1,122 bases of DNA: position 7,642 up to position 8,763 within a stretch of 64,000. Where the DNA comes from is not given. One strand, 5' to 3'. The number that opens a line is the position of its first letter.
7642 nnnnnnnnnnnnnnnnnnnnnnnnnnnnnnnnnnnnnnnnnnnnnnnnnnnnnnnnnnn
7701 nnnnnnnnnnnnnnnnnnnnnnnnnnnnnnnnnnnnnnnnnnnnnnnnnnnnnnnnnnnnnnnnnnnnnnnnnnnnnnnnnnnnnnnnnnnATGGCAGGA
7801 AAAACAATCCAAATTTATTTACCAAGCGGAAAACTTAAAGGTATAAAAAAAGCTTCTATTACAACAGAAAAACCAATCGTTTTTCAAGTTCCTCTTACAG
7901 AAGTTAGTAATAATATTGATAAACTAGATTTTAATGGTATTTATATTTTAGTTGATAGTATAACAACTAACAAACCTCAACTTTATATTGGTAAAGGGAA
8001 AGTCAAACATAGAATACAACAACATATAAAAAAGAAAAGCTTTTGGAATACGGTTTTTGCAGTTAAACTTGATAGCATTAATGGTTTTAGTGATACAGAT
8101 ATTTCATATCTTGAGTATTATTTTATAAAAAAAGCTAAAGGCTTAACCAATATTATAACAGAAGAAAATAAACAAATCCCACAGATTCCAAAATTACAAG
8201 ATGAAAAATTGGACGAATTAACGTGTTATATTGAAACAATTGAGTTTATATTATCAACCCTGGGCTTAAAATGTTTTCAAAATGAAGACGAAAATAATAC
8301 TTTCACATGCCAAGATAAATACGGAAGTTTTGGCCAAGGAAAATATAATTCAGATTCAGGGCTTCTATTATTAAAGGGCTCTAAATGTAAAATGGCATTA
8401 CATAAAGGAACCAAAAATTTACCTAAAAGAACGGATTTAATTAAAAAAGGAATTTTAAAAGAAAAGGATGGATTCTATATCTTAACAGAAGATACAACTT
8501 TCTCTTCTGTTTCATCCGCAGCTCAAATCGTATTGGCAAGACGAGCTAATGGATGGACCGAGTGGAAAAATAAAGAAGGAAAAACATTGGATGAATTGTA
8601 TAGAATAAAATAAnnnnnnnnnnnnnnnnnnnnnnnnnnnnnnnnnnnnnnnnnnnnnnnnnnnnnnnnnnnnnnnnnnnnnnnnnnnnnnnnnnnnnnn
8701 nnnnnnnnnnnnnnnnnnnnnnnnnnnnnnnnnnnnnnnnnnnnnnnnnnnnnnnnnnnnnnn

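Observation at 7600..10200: Extremely AT-rich module with a GIY-YIG/DUF4357 nuclease and two orphan ORFs immediately outside the att site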

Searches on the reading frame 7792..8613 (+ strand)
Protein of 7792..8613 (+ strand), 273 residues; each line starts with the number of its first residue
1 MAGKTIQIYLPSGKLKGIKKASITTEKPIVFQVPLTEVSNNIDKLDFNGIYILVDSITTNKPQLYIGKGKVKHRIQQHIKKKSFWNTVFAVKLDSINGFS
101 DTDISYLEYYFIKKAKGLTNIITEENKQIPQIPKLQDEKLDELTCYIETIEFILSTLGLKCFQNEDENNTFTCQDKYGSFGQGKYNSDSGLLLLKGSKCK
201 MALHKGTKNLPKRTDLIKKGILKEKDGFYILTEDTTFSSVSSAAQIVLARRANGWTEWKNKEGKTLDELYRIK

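Call 5: search_protein_families(library=pfam, proteins=[window:7792-8613:+], max_evalue=0.1)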
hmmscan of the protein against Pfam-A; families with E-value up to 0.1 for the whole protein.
window:7792-8613:+ (273 aa): 4 families
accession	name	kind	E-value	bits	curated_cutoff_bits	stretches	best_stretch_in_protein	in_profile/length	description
PF14267.11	DUF4357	-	7.5e-22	77.5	38.4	1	213-266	1-54/54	Domain of unknown function (DUF4357)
PF18755.6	RAMA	-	0.00084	19.7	35.2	1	231-269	58-97/107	Restriction Enzyme Adenine Methylase Associated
PF02755.20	RPEL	-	0.026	14.7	23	1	211-224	10-23/24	RPEL repeat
PF13167.11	GTP-bdg_N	-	0.098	13.7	25.4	0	43-93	12-61/89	GTP-binding GTPase N-terminal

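Call 6: search_protein_families(library=padloc, proteins=[window:7792-8613:+], max_evalue=0.1)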
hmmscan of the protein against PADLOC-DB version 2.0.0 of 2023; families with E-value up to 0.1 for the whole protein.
window:7792-8613:+ (273 aa): 7 families
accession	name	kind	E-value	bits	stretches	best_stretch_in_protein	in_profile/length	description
PDLC04925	PDC-S14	-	1.3e-63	212.7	1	1-270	13-295/301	-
PDLC04923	PDC-S14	-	2.8e-49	165.9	1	1-269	21-309/320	-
PDLC04922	PDC-S14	-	3.8e-32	109.8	2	2-170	2-166/305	-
PDLC04924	PDC-S14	-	4.3e-24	83.7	1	41-262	43-273/280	-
PDLC04921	PDC-S14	-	1.1e-20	72.1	1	44-269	45-267/280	-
PDLC05040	PDC-S57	-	1.8e-11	42.3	1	188-269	149-224/229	-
PDLC02190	DUF3780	-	8.9e-06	23.1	1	188-269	272-355/361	-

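Call 7: search_protein_families(library=ncbifam, proteins=[window:7792-8613:+], max_evalue=0.1)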
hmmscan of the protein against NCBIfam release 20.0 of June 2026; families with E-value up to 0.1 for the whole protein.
window:7792-8613:+ (273 aa): 1 family
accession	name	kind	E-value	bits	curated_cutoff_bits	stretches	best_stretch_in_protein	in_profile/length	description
TIGR00555.1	panK_eukar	equivalog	0.009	15.5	247.6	1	77-177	20-118/304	type II pantothenate kinase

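Call 8: search_protein_families(library=phrogs, proteins=[window:7792-8613:+], max_evalue=0.1)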
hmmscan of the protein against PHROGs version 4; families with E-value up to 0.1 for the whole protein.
window:7792-8613:+ (273 aa): 4 families
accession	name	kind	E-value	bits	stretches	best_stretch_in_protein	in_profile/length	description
phrog_12629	-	unknown function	2.2e-34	120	1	2-268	3-294/303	-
phrog_28596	-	unknown function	0.0049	17.9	1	45-82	59-94/146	-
phrog_5356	-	unknown function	0.038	14.4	1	39-83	8-48/255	-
phrog_22368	-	unknown function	0.092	14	0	70-157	29-111/170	-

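Call 17: find_homologous_proteins(query=window:7792-8613:+, max_evalue=0.001)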
Query window:7792-8613:+ (273 aa): 89 proteins with E <= 0.001 among 1063 candidates.
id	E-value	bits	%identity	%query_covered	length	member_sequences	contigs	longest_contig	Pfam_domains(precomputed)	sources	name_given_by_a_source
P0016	6.0e-177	604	100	100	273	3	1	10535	PF14267.12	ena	-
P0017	7.4e-145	499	80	100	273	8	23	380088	PF14267.12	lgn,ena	-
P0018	1.2e-141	488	77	100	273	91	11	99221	PF14267.12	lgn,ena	-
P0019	5.7e-138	476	78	100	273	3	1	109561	PF14267.12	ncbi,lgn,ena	-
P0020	1.9e-96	340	58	99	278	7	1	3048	PF14267.12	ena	-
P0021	5.6e-95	335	55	99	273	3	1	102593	PF14267.12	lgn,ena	-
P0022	4.7e-94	332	57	99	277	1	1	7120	PF14267.12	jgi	jgi:hypothetical protein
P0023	6.1e-94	332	57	99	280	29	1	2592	PF14267.12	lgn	-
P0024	7.0e-94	332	57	99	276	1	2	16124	PF14267.12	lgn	-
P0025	1.5e-93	331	55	99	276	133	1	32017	PF14267.12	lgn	-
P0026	2.0e-93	330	57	99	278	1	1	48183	PF14267.12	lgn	-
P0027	2.6e-93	330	56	99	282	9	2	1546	PF14267.12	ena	-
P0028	5.2e-93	329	55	99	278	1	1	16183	PF14267.12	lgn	-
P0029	5.7e-93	329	57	99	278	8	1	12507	PF14267.12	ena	-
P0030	7.5e-93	328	57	99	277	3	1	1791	PF14267.12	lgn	-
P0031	1.8e-92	327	57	99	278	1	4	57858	PF14267.12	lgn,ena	-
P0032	4.6e-92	326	55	99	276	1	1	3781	PF14267.12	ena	-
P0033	5.7e-92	325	58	99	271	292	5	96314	PF14267.12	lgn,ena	-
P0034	6.7e-92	325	56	99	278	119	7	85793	PF14267.12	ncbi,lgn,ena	-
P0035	2.1e-91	324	55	99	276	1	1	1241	PF14267.12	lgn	-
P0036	4.9e-91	322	57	99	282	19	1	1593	PF14267.12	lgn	-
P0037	1.1e-90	321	56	99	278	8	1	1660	PF14267.12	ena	-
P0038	1.6e-90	321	55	99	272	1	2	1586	PF14267.12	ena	-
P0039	7.0e-90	319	53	99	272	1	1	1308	PF14267.12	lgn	-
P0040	9.6e-90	318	55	99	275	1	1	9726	PF18755.7,PF14267.12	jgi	jgi:hypothetical protein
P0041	9.9e-89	315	54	99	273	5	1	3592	PF14267.12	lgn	-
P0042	3.9e-88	313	56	99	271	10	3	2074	PF14267.12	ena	-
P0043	7.4e-88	312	54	99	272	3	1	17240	PF14267.12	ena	-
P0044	8.1e-88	312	55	99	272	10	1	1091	PF14267.12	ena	-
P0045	1.6e-87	311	54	99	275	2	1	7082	PF18755.7,PF14267.12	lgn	-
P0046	3.0e-87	310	54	99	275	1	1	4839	PF14267.12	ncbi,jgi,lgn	-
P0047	3.4e-87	310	55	99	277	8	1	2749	PF14267.12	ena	-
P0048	3.5e-87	310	53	99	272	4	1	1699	PF14267.12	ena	-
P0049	3.5e-87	310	57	99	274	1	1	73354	PF18755.7,PF14267.12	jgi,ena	-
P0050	8.7e-87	308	55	99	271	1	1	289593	PF14267.12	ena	-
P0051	1.0e-86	308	54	99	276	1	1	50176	PF14267.12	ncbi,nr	ncbi:MAG: DUF4357 domain-containing protein [Acetobacter sp.]|nr:DUF4357 domain-containing protein [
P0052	4.5e-83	296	50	99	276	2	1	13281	PF14267.12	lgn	-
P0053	2.4e-81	291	51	100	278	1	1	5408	PF14267.12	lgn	-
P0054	6.7e-80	286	53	99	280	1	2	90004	PF14267.12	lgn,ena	-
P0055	3.2e-77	277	50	99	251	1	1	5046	PF18755.7,PF14267.12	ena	-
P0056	4.1e-76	273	50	99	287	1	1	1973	PF14267.12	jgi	jgi:hypothetical protein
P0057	7.4e-75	269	51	99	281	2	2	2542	PF14267.12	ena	-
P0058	5.4e-72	260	49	99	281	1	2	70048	PF14267.12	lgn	-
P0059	1.2e-71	259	50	99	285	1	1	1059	PF14267.12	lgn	-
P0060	3.6e-70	254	55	83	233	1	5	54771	PF14267.12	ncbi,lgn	ncbi:MAG: DUF4357 domain-containing protein [Alphaproteobacteria bacterium]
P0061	5.7e-69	250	47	99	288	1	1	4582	PF14267.12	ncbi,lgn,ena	ncbi:MAG: GIY-YIG nuclease family protein [Alphaproteobacteria bacterium]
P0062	1.0e-68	249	48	99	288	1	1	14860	PF14267.12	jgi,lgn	-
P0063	2.7e-65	238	47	99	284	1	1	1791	PF14267.12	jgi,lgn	jgi:hypothetical protein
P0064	2.2e-64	235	45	99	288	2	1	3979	PF14267.12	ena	-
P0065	4.1e-58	214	57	67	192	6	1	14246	PF18755.7,PF14267.12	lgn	-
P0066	1.6e-57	213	44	99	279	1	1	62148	PF14267.12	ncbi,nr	ncbi:MAG: GIY-YIG nuclease family protein [Proteobacteria bacterium]|nr:GIY-YIG nuclease family prot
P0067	1.5e-56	209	56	67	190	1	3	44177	PF14267.12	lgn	-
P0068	4.7e-52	195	40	97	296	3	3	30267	PF14267.12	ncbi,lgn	-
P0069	5.3e-51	191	43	84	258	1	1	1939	PF14267.12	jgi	jgi:hypothetical protein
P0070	6.1e-42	161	38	99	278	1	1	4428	PF18755.7,PF14267.12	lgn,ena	-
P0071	1.5e-40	157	39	99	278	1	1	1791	PF18755.7,PF14267.12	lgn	-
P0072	2.4e-40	156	37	99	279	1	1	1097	PF18755.7,PF14267.12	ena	-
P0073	7.6e-40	155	39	98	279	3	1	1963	PF18755.7,PF14267.12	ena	-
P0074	1.0e-39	154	37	99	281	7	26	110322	PF18755.7,PF14267.12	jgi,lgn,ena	jgi:hypothetical protein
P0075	1.5e-39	154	38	99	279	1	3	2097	PF18755.7,PF14267.12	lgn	-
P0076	4.4e-39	152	36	99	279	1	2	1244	PF18755.7,PF14267.12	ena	-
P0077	5.4e-39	152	39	98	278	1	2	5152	PF18755.7,PF14267.12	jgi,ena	-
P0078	3.4e-38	149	36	99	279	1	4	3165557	PF18755.7,PF01541.31,PF14267.12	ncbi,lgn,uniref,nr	ncbi:GIY-YIG nuclease family protein [Natranaerobius thermophilus]|uniref:DUF4357 domain-containing 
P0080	1.7e-34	137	38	98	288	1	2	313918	PF14267.12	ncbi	-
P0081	1.7e-34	137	38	98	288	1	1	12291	PF14267.12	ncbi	-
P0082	9.5e-34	135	35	98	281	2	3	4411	PF01541.31,PF14267.12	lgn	-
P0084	2.9e-33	133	37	98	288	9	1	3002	PF14267.12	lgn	-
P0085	3.9e-33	133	35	99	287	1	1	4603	PF14267.12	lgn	-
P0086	5.6e-33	132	35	99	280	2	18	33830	PF18755.7,PF14267.12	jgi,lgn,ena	-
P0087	1.0e-32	131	35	98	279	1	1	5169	PF14267.12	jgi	jgi:hypothetical protein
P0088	4.6e-32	129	34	99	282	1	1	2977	PF18755.7,PF14267.12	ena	-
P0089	1.0e-31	128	37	87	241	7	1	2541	PF14267.12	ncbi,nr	ncbi:MAG: GIY-YIG nuclease family protein, partial [Bacteroidetes bacterium]|nr:GIY-YIG nuclease fam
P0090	7.0e-31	125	33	99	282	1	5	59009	PF18755.7,PF14267.12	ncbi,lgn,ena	-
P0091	7.7e-31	125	35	99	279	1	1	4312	PF18755.7,PF14267.12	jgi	jgi:hypothetical protein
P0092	8.4e-31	125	33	99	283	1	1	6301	PF14267.12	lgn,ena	-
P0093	1.1e-30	125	35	99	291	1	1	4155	PF14267.12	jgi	jgi:hypothetical protein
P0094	1.5e-30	124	34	99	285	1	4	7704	PF14267.12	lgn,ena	-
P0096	7.8e-30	122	34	99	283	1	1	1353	PF18755.7,PF14267.12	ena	-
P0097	5.9e-29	119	35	99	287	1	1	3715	PF18755.7,PF14267.12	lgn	-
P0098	6.6e-28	115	33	99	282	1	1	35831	PF18755.7,PF14267.12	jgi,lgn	jgi:hypothetical protein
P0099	4.9e-24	103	33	98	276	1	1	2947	PF14267.12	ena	-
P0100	7.6e-24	102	33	98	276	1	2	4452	PF14267.12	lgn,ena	-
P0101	2.0e-23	101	33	98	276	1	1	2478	PF14267.12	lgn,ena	-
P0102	2.1e-23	101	33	98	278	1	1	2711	PF14267.12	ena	-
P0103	1.5e-22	98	34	98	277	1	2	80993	PF14267.12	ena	-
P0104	2.1e-12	65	42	38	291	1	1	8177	PF14267.12,PF02229.23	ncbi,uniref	ncbi:PC4/YdbC family ssDNA-binding protein [Neobacillus niacini]|uniref:PC4/YdbC family ssDNA-bindin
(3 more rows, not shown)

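Call 19: find_encoding_contigs(protein=P0017, flank=6000, max_places=8)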
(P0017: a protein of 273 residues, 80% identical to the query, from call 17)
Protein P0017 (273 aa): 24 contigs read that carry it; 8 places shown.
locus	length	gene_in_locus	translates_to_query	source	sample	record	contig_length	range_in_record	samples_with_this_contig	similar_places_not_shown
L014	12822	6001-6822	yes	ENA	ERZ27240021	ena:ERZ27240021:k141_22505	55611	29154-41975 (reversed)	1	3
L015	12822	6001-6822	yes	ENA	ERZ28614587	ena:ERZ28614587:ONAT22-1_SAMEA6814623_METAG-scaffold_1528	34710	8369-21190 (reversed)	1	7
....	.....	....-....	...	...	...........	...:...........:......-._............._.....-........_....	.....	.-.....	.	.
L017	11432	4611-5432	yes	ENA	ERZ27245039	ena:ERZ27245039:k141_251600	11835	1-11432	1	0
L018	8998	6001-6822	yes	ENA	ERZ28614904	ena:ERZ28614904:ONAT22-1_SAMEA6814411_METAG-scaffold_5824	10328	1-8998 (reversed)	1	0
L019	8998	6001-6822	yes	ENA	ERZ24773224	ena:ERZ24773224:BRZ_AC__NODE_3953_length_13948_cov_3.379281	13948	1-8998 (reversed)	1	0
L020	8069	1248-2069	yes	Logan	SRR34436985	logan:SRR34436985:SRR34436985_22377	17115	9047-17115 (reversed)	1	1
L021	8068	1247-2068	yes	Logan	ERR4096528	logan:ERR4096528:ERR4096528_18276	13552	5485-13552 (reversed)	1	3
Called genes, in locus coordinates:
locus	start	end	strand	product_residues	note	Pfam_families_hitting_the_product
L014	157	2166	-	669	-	PF22745:Nlig-Ia, PF01653:DNA_ligase_aden, PF03120:OB_DNA_ligase, PF03119:DNA_ligase_ZBD, PF14520:HHH_5 (faint), PF12826:HHH_2, PF00533:BRCT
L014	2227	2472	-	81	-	-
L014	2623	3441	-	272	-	PF00106:adh_short, PF13561:adh_short_C2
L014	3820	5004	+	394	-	-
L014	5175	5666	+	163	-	-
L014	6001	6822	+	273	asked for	PF14267:DUF4357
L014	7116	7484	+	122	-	-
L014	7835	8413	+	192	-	PF13091:PLDc_2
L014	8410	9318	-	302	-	PF13651:EcoRI_methylase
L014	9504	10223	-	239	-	PF10544:T5orf172, PF13455:MUG113, PF18899:DUF5655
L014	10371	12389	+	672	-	-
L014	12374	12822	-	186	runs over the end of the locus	PF00239:Resolvase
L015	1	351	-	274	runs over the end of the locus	-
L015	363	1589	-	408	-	PF13173:AAA_14, PF13635:DUF4143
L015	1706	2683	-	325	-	PF13392:HNH_3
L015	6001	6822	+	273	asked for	PF14267:DUF4357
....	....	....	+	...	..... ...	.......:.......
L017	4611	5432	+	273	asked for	PF14267:DUF4357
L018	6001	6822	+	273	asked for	PF14267:DUF4357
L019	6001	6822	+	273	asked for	PF14267:DUF4357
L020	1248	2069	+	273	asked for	PF14267:DUF4357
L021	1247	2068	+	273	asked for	PF14267:DUF4357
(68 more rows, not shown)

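Call 20: find_encoding_contigs(protein=P0018, flank=6000, max_places=8)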
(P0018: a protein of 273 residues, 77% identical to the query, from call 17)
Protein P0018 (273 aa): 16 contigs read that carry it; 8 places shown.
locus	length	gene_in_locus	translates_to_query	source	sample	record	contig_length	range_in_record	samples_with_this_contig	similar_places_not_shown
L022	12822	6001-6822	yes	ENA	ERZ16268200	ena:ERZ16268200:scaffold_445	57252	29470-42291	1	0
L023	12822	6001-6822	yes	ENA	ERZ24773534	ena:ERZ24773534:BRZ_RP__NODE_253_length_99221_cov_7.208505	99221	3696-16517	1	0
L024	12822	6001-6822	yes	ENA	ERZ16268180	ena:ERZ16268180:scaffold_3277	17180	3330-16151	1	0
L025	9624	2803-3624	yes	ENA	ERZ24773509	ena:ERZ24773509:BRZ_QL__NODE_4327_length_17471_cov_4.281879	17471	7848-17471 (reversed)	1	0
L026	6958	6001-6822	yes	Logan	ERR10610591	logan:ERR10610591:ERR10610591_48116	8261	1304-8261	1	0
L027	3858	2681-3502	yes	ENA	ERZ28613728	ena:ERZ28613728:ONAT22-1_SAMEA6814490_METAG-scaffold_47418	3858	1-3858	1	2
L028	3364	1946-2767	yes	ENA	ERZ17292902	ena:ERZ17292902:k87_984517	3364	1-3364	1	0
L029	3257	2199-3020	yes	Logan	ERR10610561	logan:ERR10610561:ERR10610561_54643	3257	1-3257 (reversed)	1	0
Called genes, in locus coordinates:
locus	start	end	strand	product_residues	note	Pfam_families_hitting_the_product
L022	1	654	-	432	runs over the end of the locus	PF10117:McrBC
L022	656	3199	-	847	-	PF28530:DUF8426, PF07728:AAA_5, PF28529:McrB_lid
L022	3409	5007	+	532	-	PF07693:KAP_NTPase, PF24883:NPHP3_N (faint), PF13401:AAA_22 (weak)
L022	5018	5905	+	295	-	PF18863:AbiJ_NTD4, PF14355:Abi_C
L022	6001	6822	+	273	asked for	PF14267:DUF4357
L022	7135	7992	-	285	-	PF02627:CMD, PF07883:Cupin_2 (weak)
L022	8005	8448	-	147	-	PF18050:Cyclophil_like2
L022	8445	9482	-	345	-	PF12740:PETase (weak), PF02129:Peptidase_S15, PF01738:DLH (faint), PF12146:Hydrolase_4 (faint)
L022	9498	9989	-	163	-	PF02525:Flavodoxin_2 (faint), PF12641:Flavodoxin_3 (faint), PF12682:Flavodoxin_4, PF12724:Flavodoxin_5 (faint)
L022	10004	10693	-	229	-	PF00440:TetR_N, PF17929:TetR_C_34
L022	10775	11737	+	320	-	PF18164:GNAT_C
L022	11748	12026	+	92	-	-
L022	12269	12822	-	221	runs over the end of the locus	-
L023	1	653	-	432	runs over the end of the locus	PF10117:McrBC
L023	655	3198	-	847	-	PF28530:DUF8426, PF07728:AAA_5, PF28529:McrB_lid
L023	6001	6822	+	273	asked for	PF14267:DUF4357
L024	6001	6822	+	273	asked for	PF14267:DUF4357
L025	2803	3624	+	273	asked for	PF14267:DUF4357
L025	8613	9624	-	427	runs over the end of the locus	PF01435:Peptidase_M48, PF07719:TPR_2 (faint), PF13428:TPR_14 (faint), PF23914:TPR_CcmH_CycH, PF13432:TPR_16 (faint), PF13414:TPR_11 (faint)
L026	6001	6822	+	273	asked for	PF14267:DUF4357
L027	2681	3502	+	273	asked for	PF14267:DUF4357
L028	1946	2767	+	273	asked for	PF14267:DUF4357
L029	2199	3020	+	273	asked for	PF14267:DUF4357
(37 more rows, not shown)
